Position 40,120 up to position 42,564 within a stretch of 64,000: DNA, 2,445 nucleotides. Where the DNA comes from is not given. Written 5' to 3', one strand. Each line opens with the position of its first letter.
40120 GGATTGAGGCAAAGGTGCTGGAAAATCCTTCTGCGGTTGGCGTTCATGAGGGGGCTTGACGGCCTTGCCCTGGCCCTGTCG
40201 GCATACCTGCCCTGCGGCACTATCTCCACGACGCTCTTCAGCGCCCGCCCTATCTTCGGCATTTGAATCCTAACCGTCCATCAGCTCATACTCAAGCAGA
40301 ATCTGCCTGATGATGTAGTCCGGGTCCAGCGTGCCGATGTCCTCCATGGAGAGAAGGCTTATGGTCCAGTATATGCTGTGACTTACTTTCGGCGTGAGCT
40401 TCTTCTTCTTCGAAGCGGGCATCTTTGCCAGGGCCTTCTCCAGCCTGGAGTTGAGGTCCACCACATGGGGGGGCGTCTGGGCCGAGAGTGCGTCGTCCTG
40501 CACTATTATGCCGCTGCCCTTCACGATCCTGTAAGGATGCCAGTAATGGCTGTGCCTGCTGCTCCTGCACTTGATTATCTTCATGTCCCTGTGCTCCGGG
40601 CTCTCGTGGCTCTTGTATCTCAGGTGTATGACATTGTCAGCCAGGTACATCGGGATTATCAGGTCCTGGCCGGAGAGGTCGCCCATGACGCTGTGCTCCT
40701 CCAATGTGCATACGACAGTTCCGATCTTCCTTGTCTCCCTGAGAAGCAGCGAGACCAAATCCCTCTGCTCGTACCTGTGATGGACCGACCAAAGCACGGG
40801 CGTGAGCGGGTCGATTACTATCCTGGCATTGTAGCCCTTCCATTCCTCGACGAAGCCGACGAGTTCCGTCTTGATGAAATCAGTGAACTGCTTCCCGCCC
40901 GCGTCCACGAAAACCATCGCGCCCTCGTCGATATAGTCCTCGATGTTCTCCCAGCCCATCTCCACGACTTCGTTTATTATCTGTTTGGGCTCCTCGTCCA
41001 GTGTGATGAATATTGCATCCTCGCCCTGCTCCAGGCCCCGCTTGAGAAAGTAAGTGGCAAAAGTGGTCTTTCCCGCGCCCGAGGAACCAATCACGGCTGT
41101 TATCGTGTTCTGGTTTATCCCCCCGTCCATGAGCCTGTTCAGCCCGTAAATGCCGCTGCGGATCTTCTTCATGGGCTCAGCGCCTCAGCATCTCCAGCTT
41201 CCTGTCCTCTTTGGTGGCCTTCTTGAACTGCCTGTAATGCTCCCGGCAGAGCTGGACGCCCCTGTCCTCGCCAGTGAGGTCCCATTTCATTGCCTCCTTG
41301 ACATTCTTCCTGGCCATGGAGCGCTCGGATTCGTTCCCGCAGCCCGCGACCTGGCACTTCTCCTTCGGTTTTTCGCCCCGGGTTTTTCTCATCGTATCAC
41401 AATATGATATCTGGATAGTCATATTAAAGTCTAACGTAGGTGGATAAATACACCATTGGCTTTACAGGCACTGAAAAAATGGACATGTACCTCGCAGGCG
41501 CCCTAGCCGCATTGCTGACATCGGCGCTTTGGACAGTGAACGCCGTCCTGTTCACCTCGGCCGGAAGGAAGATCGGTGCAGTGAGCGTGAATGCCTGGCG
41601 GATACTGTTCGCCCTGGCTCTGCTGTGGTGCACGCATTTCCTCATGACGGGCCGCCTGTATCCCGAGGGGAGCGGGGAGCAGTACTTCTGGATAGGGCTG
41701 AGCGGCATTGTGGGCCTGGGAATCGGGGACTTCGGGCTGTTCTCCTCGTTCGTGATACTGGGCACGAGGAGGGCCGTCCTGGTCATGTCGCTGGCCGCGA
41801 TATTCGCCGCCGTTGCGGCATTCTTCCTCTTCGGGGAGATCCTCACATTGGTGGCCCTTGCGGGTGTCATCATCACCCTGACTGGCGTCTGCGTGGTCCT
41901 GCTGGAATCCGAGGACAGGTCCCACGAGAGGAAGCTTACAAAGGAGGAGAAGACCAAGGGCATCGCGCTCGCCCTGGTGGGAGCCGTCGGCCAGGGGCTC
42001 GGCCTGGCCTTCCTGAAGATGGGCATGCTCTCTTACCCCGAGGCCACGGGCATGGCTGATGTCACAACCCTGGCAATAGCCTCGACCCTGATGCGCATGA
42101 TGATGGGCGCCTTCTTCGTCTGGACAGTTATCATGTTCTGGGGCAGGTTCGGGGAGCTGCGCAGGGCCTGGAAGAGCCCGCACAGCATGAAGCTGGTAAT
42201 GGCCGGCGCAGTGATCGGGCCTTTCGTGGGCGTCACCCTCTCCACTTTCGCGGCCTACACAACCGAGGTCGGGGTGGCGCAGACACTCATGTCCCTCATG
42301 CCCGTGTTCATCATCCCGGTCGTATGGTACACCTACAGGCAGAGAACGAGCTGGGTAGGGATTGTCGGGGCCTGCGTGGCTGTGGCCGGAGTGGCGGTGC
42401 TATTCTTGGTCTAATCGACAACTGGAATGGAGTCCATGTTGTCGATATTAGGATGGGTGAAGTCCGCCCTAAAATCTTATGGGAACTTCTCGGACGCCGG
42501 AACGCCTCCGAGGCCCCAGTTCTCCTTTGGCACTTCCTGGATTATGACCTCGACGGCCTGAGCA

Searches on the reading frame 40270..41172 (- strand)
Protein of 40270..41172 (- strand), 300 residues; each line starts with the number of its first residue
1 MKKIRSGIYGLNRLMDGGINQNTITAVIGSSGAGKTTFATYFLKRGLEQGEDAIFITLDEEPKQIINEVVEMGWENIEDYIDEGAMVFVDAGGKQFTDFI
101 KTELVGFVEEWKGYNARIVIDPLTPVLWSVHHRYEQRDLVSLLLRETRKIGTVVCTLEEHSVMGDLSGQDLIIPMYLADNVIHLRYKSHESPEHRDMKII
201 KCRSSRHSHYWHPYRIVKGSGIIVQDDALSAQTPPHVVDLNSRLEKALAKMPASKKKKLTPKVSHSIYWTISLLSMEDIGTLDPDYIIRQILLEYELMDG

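Call 8: find_encoding_contigs(protein=window:40270-41172:-, flank=10000, max_places=6)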
Protein window:40270-41172:- (300 aa): 7 contigs read that carry it; 5 places shown.
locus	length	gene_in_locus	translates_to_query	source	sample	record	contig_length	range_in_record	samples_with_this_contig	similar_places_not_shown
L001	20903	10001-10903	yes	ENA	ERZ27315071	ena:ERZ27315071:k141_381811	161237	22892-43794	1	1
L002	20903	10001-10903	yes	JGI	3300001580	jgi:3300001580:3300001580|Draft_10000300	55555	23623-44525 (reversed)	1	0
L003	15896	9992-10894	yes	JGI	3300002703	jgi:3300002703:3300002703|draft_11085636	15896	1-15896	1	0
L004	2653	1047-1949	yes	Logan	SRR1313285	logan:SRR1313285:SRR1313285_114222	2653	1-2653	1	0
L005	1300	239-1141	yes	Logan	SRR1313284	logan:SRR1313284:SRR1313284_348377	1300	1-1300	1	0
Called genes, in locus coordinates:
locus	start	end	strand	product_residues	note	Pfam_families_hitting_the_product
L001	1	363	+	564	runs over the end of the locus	PF00989:PAS, PF08448:PAS_4, PF13426:PAS_9, PF00989:PAS, PF08447:PAS_3, PF13426:PAS_9, PF00989:PAS, PF13426:PAS_9, +8 more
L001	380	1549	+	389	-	PF05228:CHASE4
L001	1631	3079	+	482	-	PF00512:HisKA, PF02518:HATPase_c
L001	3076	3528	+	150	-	PF00072:Response_reg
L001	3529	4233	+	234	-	PF00072:Response_reg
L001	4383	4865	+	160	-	-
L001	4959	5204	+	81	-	-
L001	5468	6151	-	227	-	PF06745:ATPase, PF23442:DUF7125, PF07088:GvpD_P-loop (weak)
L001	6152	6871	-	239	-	-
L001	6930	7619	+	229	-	-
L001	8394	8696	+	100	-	PF14552:Tautomerase_2, PF01361:Tautomerase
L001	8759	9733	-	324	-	PF00892:EamA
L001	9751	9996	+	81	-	-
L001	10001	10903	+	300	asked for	PF06745:ATPase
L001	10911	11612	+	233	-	PF12840:HTH_20 (faint), PF13412:HTH_24 (weak)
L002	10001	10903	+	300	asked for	PF06745:ATPase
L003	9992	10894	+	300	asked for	PF06745:ATPase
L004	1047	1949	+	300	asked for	PF06745:ATPase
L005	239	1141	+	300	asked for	PF06745:ATPase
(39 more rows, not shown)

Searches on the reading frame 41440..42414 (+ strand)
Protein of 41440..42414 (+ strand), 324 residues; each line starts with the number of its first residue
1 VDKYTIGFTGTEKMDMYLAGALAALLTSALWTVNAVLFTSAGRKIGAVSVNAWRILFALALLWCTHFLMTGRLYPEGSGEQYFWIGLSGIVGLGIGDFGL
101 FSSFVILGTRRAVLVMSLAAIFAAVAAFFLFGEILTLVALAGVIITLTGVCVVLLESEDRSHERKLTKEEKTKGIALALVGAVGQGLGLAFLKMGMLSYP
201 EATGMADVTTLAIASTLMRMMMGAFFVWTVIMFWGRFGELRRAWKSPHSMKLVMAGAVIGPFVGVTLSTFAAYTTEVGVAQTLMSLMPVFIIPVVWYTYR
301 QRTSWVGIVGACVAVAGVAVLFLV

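Call 16: search_protein_families(library=pfam, proteins=[window:41440-42414:+], max_evalue=0.001)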
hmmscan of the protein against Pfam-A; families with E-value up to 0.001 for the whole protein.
window:41440-42414:+ (324 aa): 1 family
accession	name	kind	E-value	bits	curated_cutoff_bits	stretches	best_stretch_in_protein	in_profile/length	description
PF00892.27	EamA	-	1.1e-21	77.9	28.2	2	19-154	2-134/135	EamA-like transporter family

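Call 17: find_homologous_proteins(query=window:41440-42414:+, max_evalue=1e-20)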
Query window:41440-42414:+ (324 aa): 574 proteins with E <= 1e-20 among 8000 candidates; the best 120 are listed.
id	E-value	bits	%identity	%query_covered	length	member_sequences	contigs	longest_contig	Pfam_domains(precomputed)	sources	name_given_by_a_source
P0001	5.0e-201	685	100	100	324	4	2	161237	PF00892.27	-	-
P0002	3.1e-163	560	84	91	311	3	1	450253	PF00892.27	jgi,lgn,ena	-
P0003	1.5e-158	545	84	91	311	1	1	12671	PF00892.27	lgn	-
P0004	4.6e-152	524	80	96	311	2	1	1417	PF00892.27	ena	-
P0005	2.6e-145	502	76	96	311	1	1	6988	PF00892.27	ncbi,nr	ncbi:MAG: DMT family transporter [Thermoplasmata archaeon]|nr:DMT family transporter [Thermoplasmata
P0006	3.7e-144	498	76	91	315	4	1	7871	PF00892.27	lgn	-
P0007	3.4e-142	491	75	96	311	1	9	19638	PF00892.27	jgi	jgi:drug/metabolite transporter (DMT)-like permease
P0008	4.4e-141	488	72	100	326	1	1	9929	PF00892.27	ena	-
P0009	6.1e-139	481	76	88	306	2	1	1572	PF00892.27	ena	-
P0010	1.3e-138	480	74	96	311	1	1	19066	PF00892.27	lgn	-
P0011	2.9e-138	478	74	96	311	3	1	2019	PF00892.27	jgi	-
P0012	8.9e-138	477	75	96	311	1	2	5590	PF00892.27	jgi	jgi:drug/metabolite transporter (DMT)-like permease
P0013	3.5e-135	468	72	96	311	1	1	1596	PF00892.27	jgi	jgi:drug/metabolite transporter (DMT)-like permease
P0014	1.2e-134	466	74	96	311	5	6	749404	PF00892.27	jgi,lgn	jgi:drug/metabolite transporter (DMT)-like permease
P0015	1.4e-134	466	72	90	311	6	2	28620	PF00892.27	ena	-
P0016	1.7e-132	459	69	90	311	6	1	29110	PF00892.27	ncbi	-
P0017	1.0e-130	454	68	96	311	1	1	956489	PF00892.27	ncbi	-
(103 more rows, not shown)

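Call 18: find_encoding_contigs(protein=P0002, flank=6000, max_places=2)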
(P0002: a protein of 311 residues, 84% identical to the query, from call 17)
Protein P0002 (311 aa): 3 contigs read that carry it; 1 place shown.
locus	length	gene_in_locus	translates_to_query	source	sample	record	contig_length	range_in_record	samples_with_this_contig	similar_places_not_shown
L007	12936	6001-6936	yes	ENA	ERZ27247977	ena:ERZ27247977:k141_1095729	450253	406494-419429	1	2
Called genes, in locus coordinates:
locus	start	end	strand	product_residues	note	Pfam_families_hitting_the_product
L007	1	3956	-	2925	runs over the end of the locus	-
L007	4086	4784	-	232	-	PF01978:TrmB (faint), PF12840:HTH_20 (faint), PF13412:HTH_24 (faint), PF12802:MarR_2 (faint), PF09339:HTH_IclR (faint)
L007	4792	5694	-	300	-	PF06745:ATPase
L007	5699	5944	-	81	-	-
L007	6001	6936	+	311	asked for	PF00892:EamA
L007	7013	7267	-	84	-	PF14552:Tautomerase_2 (weak), PF01361:Tautomerase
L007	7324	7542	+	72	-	-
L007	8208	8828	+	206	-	-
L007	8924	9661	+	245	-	-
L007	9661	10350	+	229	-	-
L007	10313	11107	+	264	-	PF00899:ThiF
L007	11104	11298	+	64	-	-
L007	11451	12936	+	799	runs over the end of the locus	PF01935:DUF87, PF19044:P-loop_TraG (faint)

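Call 19: find_encoding_contigs(protein=P0014, flank=6000, max_places=2)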
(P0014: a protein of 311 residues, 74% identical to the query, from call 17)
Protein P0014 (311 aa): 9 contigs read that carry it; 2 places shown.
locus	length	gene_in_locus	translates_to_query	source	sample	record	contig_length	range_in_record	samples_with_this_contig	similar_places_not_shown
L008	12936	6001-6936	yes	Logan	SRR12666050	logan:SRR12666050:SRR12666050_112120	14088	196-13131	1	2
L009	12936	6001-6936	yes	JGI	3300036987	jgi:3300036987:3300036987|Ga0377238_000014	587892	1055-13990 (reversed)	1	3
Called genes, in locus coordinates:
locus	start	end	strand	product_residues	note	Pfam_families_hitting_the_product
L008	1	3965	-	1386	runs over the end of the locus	?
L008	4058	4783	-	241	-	PF13412:HTH_24 (weak)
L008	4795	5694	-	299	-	PF06745:ATPase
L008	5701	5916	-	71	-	-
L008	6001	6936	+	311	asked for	PF00892:EamA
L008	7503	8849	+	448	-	PF00589:Phage_integrase (faint)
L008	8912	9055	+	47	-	-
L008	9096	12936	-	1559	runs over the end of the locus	PF13205:Big_5, PF17964:Big_10 (faint), PF26111:Ig_Mok13 (faint), PF13205:Big_5, PF00041:fn3 (weak)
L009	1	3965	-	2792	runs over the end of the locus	-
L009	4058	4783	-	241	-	PF13412:HTH_24 (weak)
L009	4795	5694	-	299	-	PF06745:ATPase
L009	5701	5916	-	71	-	-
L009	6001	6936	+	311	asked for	PF00892:EamA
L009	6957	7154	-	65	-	PF01361:Tautomerase, PF14552:Tautomerase_2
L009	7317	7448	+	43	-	-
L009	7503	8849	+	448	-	PF00589:Phage_integrase (faint)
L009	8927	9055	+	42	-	-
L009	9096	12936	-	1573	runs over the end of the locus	PF13205:Big_5, PF17964:Big_10 (faint), PF26111:Ig_Mok13 (faint), PF13205:Big_5, PF00041:fn3 (weak)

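Call 20: find_encoding_contigs(protein=P0017, flank=6000, max_places=2)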
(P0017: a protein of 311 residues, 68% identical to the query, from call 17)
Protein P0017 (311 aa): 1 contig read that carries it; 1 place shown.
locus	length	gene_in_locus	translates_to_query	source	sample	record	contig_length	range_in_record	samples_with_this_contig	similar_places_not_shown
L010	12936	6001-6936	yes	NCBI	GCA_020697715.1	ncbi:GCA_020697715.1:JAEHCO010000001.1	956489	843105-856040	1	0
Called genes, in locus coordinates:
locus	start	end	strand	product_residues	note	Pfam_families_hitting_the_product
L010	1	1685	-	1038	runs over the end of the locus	PF04471:Mrr_cat, PF13414:TPR_11, PF13424:TPR_12, PF13432:TPR_16, PF00515:TPR_1, PF14559:TPR_19, PF13371:TPR_9, PF14520:HHH_5, +39 more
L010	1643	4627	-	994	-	-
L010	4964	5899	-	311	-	PF00091:Tubulin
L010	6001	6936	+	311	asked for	PF00892:EamA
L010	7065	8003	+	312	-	PF00288:GHMP_kinases_N, PF08544:GHMP_kinases_C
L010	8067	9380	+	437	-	PF20695:UbiD_N, PF01977:UbiD, PF20696:UbiD_C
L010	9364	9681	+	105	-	PF21758:LpdD_chaperone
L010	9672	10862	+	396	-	PF04412:AcnX, PF28403:AcnX_2nd, PF28406:AcnX_3rd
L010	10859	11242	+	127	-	PF01989:AcnX_swivel_put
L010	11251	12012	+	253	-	PF13386:DsbD_2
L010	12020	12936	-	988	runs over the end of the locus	PF12838:Fer4_7 (faint), PF12801:Fer4_5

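Call 40: search_protein_families(library=pfam, proteins=[L009:7503-8849:+], max_evalue=0.01)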
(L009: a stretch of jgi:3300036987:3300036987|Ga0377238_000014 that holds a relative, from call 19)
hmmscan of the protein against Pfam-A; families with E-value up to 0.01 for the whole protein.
L009:7503-8849:+ (448 aa): 1 family
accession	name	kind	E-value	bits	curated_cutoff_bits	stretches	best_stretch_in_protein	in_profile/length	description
PF00589.27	Phage_integrase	-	2.4e-05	24.6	27.1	1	180-305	35-144/172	Phage integrase family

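Call 41: find_encoding_contigs(protein=P0003, flank=5000, max_places=2)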
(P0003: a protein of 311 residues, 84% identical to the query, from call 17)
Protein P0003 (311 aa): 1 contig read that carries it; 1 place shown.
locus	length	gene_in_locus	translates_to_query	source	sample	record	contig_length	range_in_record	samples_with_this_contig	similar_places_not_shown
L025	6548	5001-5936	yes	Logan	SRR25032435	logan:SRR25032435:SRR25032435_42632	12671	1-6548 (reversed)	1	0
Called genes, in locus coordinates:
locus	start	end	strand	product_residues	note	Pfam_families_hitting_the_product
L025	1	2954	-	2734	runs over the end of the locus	-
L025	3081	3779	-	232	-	PF12840:HTH_20 (faint)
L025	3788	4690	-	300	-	PF06745:ATPase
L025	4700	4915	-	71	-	-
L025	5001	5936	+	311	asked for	PF00892:EamA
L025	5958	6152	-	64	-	PF01361:Tautomerase, PF14552:Tautomerase_2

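Call 42: find_encoding_contigs(protein=P0007, flank=5000, max_places=4)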
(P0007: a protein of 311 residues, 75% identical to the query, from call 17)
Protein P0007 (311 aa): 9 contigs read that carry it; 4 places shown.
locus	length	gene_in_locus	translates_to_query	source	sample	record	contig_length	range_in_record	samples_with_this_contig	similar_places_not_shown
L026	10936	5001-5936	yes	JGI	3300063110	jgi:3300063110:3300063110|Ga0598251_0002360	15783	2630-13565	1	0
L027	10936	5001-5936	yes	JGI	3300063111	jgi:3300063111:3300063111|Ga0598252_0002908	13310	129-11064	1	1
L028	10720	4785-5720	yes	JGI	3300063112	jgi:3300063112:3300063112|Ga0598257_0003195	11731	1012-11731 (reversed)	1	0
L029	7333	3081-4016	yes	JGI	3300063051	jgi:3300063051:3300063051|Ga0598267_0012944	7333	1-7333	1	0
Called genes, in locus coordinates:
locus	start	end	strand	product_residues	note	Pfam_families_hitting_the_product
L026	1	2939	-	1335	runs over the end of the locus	-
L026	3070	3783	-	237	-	PF01022:HTH_5 (faint), PF01978:TrmB (faint), PF03965:Penicillinase_R (faint)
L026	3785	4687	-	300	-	PF06745:ATPase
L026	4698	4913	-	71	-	-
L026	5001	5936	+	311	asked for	PF00892:EamA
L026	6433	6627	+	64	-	PF01361:Tautomerase, PF14552:Tautomerase_2 (weak)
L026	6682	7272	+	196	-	PF04013:Methyltrn_RNA_2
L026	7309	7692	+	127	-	-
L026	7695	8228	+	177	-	-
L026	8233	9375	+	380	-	PF13421:Band_7_1, PF01145:Band_7, PF17032:Zn_ribbon_15 (faint), PF13248:Zn_ribbon_3 (weak), PF24460:DUF7575 (faint), PF24463:DUF7577 (faint), PF13240:Zn_Ribbon_1 (weak), PF12773:DZR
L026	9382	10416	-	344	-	PF05569:Peptidase_M56 (weak), PF01435:Peptidase_M48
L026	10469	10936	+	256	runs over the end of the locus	-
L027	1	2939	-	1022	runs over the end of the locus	?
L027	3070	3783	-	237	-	PF01022:HTH_5 (faint), PF01978:TrmB (faint), PF03965:Penicillinase_R (faint)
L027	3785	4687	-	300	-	PF06745:ATPase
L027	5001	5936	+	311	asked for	PF00892:EamA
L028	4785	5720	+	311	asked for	PF00892:EamA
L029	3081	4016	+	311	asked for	PF00892:EamA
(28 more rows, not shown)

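Call 43: find_encoding_contigs(protein=P0015, flank=5000, max_places=2)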
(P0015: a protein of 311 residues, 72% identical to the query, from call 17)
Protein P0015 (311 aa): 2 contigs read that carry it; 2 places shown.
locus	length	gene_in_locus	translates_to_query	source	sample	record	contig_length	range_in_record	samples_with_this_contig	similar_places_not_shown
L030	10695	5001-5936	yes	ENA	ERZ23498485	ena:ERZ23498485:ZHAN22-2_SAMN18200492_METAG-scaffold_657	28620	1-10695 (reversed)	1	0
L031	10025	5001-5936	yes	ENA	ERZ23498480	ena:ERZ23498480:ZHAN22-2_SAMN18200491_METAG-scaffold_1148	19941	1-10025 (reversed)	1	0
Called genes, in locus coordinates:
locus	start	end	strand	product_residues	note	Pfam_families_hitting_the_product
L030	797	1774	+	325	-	-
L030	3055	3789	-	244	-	PF01978:TrmB (faint), PF12840:HTH_20 (faint), PF01022:HTH_5, PF12802:MarR_2 (faint), PF13412:HTH_24 (weak), PF13601:HTH_34 (faint), PF01047:MarR (faint), PF03965:Penicillinase_R (faint)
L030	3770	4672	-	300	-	PF06745:ATPase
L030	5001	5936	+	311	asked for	PF00892:EamA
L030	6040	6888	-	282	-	PF02498:Bro-N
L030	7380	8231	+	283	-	PF01978:TrmB (weak), PF12802:MarR_2 (weak), PF13412:HTH_24 (faint), PF25212:HVO_A0114, PF09012:FeoC (faint)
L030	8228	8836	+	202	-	PF19502:DUF6036 (weak)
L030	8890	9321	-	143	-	PF14622:Ribonucleas_3_3, PF00636:Ribonuclease_3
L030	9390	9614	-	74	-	-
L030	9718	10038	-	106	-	-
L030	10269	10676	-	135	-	PF05168:HEPN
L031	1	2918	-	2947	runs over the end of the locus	-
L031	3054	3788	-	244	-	PF01978:TrmB (faint), PF12840:HTH_20 (faint), PF01022:HTH_5, PF12802:MarR_2 (faint), PF13412:HTH_24 (weak), PF13601:HTH_34 (faint), PF01047:MarR (faint), PF03965:Penicillinase_R (faint)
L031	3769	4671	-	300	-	PF06745:ATPase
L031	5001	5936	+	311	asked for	PF00892:EamA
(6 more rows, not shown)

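Call 78: find_encoding_contigs(protein=P0006, flank=3000, max_places=1)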
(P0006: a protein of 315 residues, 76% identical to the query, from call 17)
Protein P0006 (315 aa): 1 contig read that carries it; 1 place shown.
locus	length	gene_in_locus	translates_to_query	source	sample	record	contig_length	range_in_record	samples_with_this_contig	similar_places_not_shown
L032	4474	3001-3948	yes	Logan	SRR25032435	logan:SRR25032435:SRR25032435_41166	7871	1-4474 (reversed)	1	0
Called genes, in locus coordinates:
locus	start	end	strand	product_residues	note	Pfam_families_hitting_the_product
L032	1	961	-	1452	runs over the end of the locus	?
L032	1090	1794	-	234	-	-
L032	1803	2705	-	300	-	PF06745:ATPase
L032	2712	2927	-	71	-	-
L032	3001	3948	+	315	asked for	PF00892:EamA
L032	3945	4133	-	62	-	PF01361:Tautomerase, PF14552:Tautomerase_2 (weak)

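Call 79: find_encoding_contigs(protein=P0010, flank=3000, max_places=1)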
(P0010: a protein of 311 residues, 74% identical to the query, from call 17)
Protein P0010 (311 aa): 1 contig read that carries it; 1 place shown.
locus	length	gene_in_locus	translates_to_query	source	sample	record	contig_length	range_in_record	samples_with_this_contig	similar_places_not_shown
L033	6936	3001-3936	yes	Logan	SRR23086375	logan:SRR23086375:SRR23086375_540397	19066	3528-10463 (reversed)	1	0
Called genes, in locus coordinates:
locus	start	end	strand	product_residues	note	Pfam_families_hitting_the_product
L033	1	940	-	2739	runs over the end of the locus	-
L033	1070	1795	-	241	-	PF13412:HTH_24 (faint), PF01022:HTH_5 (faint), PF01978:TrmB (faint)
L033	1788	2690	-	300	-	PF06745:ATPase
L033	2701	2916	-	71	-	-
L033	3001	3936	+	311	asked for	PF00892:EamA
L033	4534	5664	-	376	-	PF13784:Fic_N, PF02661:Fic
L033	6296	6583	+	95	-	PF12802:MarR_2 (weak), PF13545:HTH_Crp_2 (weak)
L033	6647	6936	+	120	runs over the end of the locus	-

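Call 80: find_encoding_contigs(protein=P0016, flank=3000, max_places=1)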
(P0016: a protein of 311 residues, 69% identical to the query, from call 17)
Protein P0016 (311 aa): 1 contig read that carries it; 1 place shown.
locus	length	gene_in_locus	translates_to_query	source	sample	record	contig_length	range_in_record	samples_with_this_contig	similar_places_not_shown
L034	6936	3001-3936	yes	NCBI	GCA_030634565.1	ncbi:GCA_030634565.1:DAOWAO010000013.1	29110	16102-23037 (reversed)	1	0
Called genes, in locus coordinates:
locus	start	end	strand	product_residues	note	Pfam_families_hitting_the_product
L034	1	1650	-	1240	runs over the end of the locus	-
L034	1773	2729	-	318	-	PF00091:Tubulin (weak)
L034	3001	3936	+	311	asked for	PF00892:EamA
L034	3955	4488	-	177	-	-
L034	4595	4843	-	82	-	-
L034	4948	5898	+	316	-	PF00288:GHMP_kinases_N, PF08544:GHMP_kinases_C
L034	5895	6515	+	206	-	PF03848:TehB (weak), PF05175:MTS (weak), PF13489:Methyltransf_23 (faint), PF06325:PrmA (weak), PF13847:Methyltransf_31, PF08241:Methyltransf_11, PF08242:Methyltransf_12, PF13649:Methyltransf_25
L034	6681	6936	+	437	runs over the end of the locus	PF20695:UbiD_N, PF01977:UbiD, PF20696:UbiD_C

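Call 90: search_solved_structures(query=L009:7503-8846:+, max_evalue=1)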
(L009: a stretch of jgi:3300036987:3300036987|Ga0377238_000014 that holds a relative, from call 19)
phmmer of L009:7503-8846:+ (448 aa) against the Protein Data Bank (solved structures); distinct sequences matched with E-value up to 1: 4.
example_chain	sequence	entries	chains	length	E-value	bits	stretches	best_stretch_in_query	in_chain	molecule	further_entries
4a8e_A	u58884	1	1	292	0.07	15.1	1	104-266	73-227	PROBABLE TYROSINE RECOMBINASE XERC-LIKE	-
8r8n_A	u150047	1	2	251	0.73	11.8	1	343-439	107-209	HalluTIM2-2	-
6iqo_A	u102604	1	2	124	0.85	11.5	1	342-431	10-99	DNA-binding protein SSO0352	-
2yum_A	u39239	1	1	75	0.91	11.4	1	373-409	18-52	Zinc finger ZZ-type-containing protein 3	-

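Call 91: search_protein_families(library=ncbifam, proteins=[L009:7503-8846:+, L007:8208-8828:+, L007:8924-9661:+], max_evalue=0.01)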
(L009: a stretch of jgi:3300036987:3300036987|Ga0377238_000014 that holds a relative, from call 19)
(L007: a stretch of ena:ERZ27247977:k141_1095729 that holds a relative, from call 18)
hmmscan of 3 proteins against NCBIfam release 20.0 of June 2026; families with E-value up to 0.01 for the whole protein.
L009:7503-8846:+ (448 aa): 1 family
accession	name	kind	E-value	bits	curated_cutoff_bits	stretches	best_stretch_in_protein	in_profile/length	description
NF040815.2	recomb_XerA_Arch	equivalog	8.3e-06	25.5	220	1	28-303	12-228/263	site-specific tyrosine recombinase/integron integrase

L007:8208-8828:+ (206 aa): 0 families

L007:8924-9661:+ (245 aa): 0 families
